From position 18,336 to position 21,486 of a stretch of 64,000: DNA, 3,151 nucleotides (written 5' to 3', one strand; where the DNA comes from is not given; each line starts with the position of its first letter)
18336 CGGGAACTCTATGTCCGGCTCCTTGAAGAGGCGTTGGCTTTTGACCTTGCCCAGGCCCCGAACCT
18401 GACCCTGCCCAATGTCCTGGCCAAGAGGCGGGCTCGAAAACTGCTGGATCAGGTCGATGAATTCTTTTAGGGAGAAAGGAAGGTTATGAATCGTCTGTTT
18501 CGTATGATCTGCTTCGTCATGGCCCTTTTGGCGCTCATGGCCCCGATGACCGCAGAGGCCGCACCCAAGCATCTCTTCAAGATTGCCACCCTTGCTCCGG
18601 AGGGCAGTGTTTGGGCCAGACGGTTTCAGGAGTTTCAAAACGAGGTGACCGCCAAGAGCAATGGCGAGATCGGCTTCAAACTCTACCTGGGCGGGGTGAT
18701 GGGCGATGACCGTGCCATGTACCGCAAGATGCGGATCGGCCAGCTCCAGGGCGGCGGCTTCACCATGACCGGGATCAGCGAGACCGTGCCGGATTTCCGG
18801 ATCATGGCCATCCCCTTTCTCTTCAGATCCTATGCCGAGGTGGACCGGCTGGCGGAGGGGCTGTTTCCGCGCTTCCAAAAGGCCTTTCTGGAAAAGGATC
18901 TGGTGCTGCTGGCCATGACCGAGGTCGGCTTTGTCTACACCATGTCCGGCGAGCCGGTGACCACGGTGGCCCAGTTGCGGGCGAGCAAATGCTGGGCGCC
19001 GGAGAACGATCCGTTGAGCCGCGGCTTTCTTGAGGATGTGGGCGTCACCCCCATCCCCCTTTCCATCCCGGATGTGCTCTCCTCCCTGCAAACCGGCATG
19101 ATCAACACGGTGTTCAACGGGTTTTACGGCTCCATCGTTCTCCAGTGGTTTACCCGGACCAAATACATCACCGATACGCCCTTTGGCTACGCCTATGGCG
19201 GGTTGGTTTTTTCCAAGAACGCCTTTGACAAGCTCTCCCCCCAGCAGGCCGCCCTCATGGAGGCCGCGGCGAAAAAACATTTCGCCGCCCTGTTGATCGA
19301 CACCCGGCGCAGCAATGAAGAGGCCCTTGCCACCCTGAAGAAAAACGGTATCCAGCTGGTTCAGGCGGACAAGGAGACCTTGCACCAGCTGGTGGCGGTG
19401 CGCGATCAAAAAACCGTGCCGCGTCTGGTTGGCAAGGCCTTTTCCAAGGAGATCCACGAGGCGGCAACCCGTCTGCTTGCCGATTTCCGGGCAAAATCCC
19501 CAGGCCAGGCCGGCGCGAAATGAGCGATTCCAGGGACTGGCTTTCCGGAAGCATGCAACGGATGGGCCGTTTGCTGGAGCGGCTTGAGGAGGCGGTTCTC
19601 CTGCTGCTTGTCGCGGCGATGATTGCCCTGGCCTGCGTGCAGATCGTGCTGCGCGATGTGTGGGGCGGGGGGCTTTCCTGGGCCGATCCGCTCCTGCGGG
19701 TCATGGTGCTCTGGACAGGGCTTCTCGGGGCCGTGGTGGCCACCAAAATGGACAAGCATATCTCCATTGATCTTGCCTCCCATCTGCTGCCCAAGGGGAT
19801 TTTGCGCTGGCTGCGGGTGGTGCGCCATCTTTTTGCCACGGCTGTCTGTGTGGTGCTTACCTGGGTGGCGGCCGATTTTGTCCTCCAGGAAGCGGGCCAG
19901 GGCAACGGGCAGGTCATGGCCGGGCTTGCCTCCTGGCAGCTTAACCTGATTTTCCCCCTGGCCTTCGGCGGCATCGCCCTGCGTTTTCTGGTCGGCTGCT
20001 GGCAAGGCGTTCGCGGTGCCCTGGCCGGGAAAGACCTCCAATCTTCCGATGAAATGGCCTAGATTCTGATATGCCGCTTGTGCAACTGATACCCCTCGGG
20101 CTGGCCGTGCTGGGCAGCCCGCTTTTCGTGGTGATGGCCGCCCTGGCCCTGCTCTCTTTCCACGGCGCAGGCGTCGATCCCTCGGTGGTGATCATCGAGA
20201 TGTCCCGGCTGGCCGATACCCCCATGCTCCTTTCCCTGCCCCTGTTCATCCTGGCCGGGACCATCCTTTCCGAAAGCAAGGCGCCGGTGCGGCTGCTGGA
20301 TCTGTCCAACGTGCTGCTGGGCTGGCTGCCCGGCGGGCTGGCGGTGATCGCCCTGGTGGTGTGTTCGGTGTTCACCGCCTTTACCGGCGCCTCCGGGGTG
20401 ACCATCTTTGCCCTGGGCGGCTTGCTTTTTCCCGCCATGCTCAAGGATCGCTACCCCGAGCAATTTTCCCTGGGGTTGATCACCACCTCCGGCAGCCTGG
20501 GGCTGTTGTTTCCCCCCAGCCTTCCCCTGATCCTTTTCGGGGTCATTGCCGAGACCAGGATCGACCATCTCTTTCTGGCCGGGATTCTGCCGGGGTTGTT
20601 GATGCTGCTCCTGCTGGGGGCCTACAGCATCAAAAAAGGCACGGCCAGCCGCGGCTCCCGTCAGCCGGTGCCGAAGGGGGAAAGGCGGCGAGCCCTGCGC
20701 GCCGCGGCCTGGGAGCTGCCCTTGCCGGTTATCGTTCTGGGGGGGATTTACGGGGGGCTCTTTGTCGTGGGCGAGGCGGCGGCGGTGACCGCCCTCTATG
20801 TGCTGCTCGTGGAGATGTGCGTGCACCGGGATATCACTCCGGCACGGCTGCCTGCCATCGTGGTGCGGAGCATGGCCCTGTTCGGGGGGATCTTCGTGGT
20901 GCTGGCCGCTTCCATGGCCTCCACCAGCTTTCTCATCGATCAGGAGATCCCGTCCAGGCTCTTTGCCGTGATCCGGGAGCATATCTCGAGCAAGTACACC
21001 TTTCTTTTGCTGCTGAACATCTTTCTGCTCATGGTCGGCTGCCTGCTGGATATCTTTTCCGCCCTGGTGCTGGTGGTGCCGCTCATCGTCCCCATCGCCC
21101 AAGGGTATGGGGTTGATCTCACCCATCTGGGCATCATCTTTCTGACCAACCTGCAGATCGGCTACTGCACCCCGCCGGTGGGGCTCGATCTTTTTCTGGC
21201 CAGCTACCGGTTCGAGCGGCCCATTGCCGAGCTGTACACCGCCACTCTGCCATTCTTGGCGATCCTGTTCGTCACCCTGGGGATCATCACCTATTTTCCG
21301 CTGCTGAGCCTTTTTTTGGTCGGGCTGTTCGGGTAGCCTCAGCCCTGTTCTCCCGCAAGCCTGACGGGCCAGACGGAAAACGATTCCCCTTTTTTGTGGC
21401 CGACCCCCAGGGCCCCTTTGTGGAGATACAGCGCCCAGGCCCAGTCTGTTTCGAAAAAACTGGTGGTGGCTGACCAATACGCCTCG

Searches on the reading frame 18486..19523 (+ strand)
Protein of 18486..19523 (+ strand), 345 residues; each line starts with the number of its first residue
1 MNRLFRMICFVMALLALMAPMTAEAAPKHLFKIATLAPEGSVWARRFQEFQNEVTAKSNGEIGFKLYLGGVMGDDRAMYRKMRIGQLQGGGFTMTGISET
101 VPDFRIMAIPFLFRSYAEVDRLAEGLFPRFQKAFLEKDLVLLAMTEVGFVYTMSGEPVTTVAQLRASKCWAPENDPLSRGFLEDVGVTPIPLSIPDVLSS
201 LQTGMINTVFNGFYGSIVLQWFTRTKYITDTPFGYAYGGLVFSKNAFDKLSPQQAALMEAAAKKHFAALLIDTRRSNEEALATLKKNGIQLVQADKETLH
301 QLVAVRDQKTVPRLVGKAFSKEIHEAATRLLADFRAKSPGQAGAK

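Call 37: search_protein_families(library=ncbifam, proteins=[window:18486-19523:+], max_evalue=1e-8)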
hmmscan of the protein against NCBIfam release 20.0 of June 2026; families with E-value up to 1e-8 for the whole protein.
window:18486-19523:+ (345 aa): 2 families
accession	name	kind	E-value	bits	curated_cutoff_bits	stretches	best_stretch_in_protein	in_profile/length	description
NF037995.1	TRAP_S1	subfamily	3.4e-86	288.9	50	1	32-299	1-268/271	TRAP transporter substrate-binding protein DctP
TIGR00787.1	dctP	subfamily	1.3e-22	80.5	175.05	1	44-287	12-256/257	DctP family TRAP transporter solute-binding subunit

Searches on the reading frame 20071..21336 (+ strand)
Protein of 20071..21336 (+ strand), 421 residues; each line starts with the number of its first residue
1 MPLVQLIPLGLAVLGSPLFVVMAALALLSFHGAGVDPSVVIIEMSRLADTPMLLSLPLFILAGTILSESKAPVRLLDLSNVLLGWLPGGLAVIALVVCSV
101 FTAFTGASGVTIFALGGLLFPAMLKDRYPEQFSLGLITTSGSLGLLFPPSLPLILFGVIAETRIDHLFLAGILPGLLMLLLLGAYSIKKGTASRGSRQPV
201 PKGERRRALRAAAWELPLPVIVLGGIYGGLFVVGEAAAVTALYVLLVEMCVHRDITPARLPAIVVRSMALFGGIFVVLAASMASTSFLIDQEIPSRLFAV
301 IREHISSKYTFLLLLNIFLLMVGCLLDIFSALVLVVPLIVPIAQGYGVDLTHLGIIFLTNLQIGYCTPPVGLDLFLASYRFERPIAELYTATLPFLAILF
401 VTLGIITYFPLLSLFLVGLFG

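Call 37: search_protein_families(library=ncbifam, proteins=[window:20071-21336:+], max_evalue=1e-8)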
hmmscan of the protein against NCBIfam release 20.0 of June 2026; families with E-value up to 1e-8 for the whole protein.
window:20071-21336:+ (421 aa): 2 families
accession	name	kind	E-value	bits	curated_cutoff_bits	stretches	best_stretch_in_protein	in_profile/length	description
TIGR00786.1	dctM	subfamily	1.6e-104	349.9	268.45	1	15-416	1-404/405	TRAP transporter large permease subunit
NF011634.1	PRK15060.1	equivalog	9.7e-46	156.6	800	1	33-411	36-415/425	2,3-diketo-L-gulonate TRAP transporter large permease YiaN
